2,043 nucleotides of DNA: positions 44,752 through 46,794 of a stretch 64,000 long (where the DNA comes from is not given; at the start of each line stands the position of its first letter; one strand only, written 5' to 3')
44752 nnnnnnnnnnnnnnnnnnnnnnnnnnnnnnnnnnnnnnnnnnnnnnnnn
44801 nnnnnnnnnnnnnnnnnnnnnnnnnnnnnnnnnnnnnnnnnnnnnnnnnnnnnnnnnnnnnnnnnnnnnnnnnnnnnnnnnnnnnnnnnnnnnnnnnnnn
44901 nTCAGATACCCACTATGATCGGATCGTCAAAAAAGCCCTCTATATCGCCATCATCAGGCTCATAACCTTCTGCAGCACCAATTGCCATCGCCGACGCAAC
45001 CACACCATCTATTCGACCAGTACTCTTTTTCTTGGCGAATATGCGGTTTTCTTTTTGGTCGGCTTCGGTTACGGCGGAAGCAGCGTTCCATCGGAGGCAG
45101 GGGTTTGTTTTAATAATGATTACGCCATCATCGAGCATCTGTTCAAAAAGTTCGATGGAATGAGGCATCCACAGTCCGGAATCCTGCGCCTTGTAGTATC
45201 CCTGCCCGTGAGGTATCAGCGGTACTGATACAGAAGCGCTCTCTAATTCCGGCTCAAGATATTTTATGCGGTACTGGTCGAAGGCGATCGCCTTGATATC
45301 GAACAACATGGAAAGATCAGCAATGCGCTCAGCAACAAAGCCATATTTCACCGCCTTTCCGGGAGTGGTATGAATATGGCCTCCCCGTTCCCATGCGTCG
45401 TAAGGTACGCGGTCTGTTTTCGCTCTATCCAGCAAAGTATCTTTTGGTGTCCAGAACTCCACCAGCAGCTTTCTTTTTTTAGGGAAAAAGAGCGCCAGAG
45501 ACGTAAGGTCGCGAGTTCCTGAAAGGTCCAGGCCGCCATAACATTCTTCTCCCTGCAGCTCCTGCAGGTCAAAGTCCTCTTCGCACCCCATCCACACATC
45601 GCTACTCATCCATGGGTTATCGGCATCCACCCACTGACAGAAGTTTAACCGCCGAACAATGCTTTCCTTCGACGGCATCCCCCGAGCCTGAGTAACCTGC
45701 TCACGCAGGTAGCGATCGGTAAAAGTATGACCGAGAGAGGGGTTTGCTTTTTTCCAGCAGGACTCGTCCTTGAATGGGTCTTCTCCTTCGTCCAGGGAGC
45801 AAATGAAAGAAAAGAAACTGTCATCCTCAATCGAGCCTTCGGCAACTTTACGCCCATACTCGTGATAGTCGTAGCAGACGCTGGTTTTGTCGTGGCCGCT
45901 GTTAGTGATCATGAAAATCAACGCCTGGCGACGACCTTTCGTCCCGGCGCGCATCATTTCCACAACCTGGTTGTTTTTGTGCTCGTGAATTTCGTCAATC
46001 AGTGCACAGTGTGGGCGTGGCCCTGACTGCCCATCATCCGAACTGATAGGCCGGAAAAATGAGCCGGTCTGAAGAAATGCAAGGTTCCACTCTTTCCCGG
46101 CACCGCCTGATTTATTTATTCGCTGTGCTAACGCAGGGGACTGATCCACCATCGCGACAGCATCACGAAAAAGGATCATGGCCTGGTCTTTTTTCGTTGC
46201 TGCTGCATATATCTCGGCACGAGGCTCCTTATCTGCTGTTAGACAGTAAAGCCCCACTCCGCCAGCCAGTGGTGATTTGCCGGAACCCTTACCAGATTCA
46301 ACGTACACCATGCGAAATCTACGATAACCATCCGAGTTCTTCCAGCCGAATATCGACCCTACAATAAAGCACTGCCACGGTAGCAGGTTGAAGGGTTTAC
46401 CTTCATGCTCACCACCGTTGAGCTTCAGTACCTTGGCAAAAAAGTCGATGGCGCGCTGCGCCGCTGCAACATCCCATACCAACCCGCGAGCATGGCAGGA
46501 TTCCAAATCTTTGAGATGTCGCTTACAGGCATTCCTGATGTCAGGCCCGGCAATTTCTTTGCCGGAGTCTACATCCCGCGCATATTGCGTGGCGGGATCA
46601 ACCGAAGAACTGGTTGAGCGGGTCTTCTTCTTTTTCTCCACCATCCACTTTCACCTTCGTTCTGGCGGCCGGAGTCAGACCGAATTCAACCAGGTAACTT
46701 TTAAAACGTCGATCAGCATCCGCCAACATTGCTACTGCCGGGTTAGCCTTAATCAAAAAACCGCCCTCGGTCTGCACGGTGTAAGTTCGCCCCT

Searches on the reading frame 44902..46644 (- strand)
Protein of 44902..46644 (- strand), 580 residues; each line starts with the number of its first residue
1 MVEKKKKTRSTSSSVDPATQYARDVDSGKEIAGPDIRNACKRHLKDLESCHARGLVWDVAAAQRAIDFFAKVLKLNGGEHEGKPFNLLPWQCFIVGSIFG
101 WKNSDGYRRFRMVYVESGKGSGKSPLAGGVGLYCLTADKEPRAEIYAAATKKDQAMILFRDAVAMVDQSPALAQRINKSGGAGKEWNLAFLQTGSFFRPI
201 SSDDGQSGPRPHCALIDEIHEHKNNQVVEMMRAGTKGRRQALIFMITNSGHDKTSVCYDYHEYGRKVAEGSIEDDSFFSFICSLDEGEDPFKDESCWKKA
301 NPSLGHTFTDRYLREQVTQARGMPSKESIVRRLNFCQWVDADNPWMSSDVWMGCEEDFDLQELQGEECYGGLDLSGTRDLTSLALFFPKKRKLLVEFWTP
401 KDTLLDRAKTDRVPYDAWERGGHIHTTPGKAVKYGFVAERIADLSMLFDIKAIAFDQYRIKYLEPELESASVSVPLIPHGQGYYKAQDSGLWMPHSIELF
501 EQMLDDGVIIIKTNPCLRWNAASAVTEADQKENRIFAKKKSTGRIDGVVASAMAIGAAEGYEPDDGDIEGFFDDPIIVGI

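Call 50: search_protein_families(library=pfam, proteins=[window:44902-46644:-])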
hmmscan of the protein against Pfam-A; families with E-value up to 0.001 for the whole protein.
window:44902-46644:- (580 aa): 2 families
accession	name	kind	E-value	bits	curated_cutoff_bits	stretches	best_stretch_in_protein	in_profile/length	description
PF20441.4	TerL_nuclease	-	3.3e-32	112.2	24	1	272-559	2-283/286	Terminase large subunit, endonuclease domain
PF03354.21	TerL_ATPase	-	2.3e-27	96.3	23.7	1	89-264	1-176/178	Terminase large subunit, ATPase domain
